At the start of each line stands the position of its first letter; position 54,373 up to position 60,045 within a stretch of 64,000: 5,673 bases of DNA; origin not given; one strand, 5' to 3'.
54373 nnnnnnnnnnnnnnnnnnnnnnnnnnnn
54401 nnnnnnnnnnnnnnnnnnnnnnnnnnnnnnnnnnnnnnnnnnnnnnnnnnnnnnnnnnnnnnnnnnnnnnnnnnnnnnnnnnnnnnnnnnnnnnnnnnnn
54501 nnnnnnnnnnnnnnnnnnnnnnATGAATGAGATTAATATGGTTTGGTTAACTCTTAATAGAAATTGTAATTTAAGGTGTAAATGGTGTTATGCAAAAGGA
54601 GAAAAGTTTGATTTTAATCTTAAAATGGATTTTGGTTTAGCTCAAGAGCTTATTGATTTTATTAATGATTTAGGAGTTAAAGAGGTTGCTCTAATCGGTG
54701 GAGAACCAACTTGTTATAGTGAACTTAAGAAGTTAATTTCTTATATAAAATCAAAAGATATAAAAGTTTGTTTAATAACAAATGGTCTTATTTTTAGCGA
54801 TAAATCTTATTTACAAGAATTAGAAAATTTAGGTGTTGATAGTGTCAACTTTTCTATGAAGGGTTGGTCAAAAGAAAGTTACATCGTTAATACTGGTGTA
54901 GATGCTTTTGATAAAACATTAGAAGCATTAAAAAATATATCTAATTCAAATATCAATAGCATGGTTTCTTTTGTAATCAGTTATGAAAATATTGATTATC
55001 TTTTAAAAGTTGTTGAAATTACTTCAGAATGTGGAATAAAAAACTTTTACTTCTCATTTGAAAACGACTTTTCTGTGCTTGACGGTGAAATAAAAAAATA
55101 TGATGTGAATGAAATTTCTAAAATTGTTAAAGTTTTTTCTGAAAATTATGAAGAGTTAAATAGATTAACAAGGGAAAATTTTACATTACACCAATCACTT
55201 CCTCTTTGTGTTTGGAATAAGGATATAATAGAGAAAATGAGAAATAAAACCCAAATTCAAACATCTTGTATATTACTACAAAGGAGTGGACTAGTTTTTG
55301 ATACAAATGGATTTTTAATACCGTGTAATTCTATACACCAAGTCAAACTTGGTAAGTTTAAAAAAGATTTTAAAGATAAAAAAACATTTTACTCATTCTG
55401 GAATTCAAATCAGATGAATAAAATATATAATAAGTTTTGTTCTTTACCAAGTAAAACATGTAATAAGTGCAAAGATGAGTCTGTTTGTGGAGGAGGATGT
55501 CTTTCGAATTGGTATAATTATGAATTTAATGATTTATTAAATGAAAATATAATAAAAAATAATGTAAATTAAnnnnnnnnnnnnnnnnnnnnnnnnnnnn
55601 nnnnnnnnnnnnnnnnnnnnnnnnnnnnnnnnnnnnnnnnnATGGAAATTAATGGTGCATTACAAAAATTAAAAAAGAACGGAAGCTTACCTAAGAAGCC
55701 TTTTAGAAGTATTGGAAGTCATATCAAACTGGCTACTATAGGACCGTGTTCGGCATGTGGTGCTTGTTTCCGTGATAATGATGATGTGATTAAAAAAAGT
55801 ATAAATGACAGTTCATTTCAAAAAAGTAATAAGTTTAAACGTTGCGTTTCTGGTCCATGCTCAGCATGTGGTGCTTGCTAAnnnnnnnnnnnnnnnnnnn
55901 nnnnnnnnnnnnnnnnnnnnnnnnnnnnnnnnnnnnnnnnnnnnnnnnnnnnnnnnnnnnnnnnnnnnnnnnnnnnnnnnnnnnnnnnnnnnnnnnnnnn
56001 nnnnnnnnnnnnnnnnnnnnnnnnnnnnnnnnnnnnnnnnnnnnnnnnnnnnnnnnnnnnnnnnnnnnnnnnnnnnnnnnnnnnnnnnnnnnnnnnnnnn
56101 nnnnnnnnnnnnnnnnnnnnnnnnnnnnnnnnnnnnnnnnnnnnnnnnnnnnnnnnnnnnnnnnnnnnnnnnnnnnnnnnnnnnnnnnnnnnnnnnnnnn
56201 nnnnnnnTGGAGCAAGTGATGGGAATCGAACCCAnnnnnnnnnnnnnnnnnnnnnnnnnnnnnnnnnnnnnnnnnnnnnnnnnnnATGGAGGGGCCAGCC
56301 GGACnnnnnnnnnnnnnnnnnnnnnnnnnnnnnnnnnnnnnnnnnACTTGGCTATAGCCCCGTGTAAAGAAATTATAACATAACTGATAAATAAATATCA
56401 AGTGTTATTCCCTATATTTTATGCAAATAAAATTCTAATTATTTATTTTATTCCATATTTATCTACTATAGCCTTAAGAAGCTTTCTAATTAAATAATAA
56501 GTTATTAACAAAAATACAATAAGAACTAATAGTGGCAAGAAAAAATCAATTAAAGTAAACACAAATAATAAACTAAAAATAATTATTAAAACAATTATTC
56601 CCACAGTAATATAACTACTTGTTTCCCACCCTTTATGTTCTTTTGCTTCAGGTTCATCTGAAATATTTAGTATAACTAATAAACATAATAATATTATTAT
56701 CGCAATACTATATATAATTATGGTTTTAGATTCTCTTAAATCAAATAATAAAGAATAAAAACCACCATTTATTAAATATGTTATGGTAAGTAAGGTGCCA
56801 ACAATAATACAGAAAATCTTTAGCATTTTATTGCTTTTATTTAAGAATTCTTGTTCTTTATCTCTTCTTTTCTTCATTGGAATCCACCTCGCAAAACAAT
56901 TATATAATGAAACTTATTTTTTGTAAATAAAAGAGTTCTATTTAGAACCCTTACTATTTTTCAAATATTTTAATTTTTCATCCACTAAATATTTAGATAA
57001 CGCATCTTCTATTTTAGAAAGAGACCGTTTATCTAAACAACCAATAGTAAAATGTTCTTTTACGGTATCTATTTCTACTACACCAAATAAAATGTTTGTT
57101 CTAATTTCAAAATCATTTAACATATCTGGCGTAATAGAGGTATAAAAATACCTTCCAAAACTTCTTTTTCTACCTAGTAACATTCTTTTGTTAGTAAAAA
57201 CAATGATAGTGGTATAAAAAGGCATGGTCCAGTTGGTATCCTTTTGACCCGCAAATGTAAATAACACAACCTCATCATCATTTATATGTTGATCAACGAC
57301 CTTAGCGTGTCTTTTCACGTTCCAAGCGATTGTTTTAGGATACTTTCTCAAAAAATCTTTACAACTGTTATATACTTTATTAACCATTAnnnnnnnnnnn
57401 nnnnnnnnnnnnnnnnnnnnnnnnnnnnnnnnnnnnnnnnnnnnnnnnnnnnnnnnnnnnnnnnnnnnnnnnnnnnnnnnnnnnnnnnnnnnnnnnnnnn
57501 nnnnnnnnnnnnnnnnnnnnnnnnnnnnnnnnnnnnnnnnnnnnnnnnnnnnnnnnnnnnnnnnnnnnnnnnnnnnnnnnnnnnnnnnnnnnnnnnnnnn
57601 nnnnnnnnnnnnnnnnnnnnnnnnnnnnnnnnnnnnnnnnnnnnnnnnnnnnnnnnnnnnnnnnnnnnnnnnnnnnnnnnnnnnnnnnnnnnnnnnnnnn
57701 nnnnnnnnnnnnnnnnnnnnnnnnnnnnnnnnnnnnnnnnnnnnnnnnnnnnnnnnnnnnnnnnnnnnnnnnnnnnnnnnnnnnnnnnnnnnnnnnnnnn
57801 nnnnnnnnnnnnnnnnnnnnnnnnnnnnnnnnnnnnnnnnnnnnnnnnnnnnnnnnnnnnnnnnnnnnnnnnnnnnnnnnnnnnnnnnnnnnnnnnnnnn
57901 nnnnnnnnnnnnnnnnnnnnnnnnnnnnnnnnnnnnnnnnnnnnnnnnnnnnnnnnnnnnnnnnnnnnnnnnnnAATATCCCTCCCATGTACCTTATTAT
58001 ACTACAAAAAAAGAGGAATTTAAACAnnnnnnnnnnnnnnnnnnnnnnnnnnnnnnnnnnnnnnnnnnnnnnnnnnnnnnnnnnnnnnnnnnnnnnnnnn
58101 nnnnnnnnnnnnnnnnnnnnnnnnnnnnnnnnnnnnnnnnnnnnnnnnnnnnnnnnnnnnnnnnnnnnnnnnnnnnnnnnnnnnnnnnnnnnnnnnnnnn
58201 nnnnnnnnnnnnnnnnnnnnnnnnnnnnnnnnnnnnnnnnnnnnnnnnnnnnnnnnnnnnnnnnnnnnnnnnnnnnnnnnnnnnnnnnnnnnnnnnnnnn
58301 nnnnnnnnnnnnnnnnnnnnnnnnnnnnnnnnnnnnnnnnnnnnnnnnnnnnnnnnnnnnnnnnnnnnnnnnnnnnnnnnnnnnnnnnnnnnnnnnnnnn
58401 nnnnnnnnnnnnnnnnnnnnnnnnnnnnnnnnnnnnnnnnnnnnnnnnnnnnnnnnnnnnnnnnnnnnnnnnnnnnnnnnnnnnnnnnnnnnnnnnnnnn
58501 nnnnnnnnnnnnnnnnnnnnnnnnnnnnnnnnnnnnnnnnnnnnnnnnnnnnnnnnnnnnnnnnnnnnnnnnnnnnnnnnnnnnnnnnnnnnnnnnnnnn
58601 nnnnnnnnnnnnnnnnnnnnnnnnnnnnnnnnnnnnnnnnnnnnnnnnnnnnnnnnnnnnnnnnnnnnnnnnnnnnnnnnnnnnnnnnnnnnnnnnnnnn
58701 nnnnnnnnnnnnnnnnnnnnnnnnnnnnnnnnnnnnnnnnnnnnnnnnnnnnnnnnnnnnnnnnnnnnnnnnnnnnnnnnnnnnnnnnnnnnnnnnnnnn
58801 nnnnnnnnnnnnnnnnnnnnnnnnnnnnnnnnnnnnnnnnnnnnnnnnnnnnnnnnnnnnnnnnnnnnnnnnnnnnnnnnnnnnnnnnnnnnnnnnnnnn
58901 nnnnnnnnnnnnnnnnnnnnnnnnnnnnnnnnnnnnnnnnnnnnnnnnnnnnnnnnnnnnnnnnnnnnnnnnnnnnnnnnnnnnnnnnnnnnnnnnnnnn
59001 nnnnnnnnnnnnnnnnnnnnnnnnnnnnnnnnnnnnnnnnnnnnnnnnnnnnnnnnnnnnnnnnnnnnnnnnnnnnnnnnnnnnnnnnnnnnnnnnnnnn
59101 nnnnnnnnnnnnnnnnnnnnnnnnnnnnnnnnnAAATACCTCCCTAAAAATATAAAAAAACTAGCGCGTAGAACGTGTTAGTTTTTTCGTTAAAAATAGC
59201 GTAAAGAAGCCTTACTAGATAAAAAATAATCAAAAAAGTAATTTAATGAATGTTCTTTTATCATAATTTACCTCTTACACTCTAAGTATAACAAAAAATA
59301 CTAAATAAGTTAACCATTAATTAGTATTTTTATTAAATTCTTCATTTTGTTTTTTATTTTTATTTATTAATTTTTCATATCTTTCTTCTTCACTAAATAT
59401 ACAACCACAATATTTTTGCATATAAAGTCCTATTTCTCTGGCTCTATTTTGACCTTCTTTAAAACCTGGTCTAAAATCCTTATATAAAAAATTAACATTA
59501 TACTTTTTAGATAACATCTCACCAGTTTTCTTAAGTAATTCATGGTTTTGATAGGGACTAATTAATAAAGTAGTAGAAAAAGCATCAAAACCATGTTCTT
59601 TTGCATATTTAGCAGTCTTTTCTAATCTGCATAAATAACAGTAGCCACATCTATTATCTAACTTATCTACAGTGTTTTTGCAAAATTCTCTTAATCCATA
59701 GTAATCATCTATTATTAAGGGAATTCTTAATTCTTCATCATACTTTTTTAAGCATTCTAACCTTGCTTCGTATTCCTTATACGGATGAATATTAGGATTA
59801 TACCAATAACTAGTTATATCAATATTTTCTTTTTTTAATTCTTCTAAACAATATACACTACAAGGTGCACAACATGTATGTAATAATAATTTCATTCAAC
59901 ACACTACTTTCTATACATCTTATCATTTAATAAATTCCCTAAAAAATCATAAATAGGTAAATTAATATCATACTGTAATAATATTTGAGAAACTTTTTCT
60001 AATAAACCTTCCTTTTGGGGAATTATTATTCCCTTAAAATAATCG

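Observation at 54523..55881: Candidate RiPP cluster: radical SAM/SPASM maturase plus a precursor peptide with a duplicated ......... core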

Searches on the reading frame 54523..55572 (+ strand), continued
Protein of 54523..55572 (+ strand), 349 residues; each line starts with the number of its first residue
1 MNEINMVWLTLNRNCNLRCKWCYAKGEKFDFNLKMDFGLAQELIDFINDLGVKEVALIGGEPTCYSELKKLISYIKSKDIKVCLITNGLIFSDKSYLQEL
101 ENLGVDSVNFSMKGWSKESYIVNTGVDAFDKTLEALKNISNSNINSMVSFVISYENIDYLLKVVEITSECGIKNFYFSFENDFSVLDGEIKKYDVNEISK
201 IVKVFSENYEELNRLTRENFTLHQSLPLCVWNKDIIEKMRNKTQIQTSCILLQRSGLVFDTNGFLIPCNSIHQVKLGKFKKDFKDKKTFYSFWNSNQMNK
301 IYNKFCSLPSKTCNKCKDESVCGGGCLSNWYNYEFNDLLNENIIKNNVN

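Call 78: search_dna_similar(query=window:54523-55569:+, collection=plasmids, mode=protein, max_rows=12)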
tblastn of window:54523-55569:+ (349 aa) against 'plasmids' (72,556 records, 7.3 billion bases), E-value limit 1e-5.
Records with a match: 96; places in all: 100; records where one place covers at least 80% of the query: 9.
Best place of each record, by identity: <60% 96.
By first word of the organism name: Rhizobium 38; Bacillus 9; Halobaculum 6; Clostridium 6; Mesorhizobium 4; Phyllobacterium 3; Halomarina 2; Nocardia 2; Paracoccus 2; Sinorhizobium 2; and 20 more.
By predicted mobility (MOB-suite, as given by PLSDB): non-mobilizable 43; conjugative 41; mobilizable 12.
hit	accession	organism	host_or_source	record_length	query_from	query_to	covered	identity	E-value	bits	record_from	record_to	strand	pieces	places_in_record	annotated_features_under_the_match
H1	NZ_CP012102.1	Bacillus thuringiensis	whole organism,soil sample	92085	5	328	93%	22.4%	1e-6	58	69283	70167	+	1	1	radical SAM protein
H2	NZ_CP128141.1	Bacillus mycoides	bacterial isolate,field soil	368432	5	328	93%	22.3%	2e-6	57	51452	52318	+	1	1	radical SAM protein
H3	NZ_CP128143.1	Bacillus mycoides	bacterial isolate,field soil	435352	5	328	93%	21.9%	7e-7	59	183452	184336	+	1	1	radical SAM/SPASM domain-containing protein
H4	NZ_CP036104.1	Bacillus mycoides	cell culture,soil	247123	5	328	93%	21.8%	7e-7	59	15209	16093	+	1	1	radical SAM protein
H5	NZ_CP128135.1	Bacillus mycoides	bacterial isolate,field soil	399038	5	328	93%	21.8%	7e-7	59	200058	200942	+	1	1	radical SAM protein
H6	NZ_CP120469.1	Halobaculum limi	cell culture,sediment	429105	6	324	91%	20.5%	7e-10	68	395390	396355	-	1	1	TIGR04347 family pseudo-SAM/SPASM protein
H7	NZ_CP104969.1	Phyllobacterium zundukense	Vicia costata,cell culture,root nodule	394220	11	326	91%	20.0%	5e-9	65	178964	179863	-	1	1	pqqE: pyrroloquinoline quinone biosynthesis protein PqqE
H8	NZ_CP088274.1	Phyllobacterium sp. T1293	Melilotus albus,Cell culture,root nodule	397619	11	326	91%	19.7%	1e-9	67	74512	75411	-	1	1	pqqE: pyrroloquinoline quinone biosynthesis protein PqqE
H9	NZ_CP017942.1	Phyllobacterium zundukense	Oxytropis triphylla,cell culture,root ...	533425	11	326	91%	19.1%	2e-7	61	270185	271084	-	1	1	pqqE: pyrroloquinoline quinone biosynthesis protein PqqE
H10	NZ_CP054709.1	Halarchaeum sp. CBA1220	solar salt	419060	6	218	61%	26.5%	2e-9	67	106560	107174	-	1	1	TIGR04347 family pseudo-SAM/SPASM protein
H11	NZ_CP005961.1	Pseudomonas mandelii JR-1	natural mineral water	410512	6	197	55%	27.1%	8e-10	68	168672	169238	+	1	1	nirJ: heme d1 biosynthesis radical SAM protein NirJ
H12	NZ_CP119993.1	Halomarina sp. PSR21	cell culture,saline soil from Tarim ...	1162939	6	218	61%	24.3%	1e-10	71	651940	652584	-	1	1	record has no annotation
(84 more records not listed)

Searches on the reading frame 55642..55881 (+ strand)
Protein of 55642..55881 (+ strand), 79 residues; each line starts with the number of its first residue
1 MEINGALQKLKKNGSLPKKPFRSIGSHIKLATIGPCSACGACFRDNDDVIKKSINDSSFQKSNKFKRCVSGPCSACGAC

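Call 3: search_protein_families(library=ncbifam, proteins=[window:55642-55881:+], max_evalue=1)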
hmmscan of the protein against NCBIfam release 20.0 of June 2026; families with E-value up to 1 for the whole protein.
window:55642-55881:+ (79 aa): 0 families

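Call 4: search_protein_families(library=pfam, proteins=[window:55642-55881:+], max_evalue=1)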
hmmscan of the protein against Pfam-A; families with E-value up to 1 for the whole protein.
window:55642-55881:+ (79 aa): 0 families

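Call 10: find_homologous_proteins(query=window:55642-55881:+, max_evalue=10)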
Query window:55642-55881:+ (79 aa): 1 proteins with E <= 10 among 1 candidates.
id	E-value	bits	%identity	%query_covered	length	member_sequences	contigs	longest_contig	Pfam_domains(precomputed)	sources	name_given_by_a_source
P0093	5.1e-46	172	100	100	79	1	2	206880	-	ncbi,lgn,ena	-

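Call 19: search_protein_families(library=padloc, proteins=[window:55642-55881:+], max_evalue=1)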
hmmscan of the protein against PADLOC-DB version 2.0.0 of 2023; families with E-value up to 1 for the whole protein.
window:55642-55881:+ (79 aa): 0 families

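Call 33: find_encoding_contigs(protein=P0093, flank=10000, max_places=4)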
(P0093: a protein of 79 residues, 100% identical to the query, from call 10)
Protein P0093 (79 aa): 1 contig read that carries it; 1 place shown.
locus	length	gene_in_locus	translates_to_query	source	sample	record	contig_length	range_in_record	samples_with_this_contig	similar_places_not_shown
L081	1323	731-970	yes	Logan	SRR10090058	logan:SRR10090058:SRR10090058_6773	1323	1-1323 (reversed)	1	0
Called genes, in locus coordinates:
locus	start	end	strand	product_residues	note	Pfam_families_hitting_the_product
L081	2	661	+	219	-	?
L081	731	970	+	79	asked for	-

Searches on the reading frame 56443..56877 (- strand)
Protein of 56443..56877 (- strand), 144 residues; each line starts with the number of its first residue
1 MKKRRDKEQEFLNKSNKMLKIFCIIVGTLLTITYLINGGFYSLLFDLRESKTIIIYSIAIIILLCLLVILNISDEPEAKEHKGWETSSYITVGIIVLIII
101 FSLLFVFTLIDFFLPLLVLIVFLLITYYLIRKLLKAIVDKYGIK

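Call 46: search_protein_families(library=pfam, proteins=[window:56443-56877:-], max_evalue=0.01)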
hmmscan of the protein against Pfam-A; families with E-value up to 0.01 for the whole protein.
window:56443-56877:- (144 aa): 2 families
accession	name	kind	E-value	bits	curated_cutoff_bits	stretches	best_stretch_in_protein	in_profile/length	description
PF00689.26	Cation_ATPase_C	-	0.0016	18.7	27.3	1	3-113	36-145/175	Cation transporting ATPase, C-terminus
PF00499.25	Oxidored_q3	-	0.0077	16.4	33.2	1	52-106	41-93/146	NADH-ubiquinone/plastoquinone oxidoreductase chain 6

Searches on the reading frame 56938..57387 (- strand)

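Call 46: search_protein_families(library=pfam, proteins=[window:56938-57387:-], max_evalue=0.01)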
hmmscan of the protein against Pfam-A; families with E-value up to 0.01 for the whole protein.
window:56938-57387:- (149 aa): 1 family
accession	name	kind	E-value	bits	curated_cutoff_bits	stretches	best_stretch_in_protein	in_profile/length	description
PF14470.12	bPH_3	-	3.3e-09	37.5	23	1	36-131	2-94/95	Bacterial PH domain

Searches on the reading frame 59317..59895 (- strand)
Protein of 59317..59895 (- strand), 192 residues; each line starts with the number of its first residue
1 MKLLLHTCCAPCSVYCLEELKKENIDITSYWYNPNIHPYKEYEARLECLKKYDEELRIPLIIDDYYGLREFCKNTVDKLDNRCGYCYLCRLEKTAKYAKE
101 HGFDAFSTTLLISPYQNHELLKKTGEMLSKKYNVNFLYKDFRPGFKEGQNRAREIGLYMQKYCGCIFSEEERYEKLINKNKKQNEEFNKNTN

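Call 46: search_protein_families(library=pfam, proteins=[window:59317-59895:-], max_evalue=0.01)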
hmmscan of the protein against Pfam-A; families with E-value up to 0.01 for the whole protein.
window:59317-59895:- (192 aa): 1 family
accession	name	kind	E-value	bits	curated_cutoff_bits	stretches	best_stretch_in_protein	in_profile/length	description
PF02677.20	QueH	-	2.4e-63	213.9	23.5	1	3-171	1-175/175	Epoxyqueuosine reductase QueH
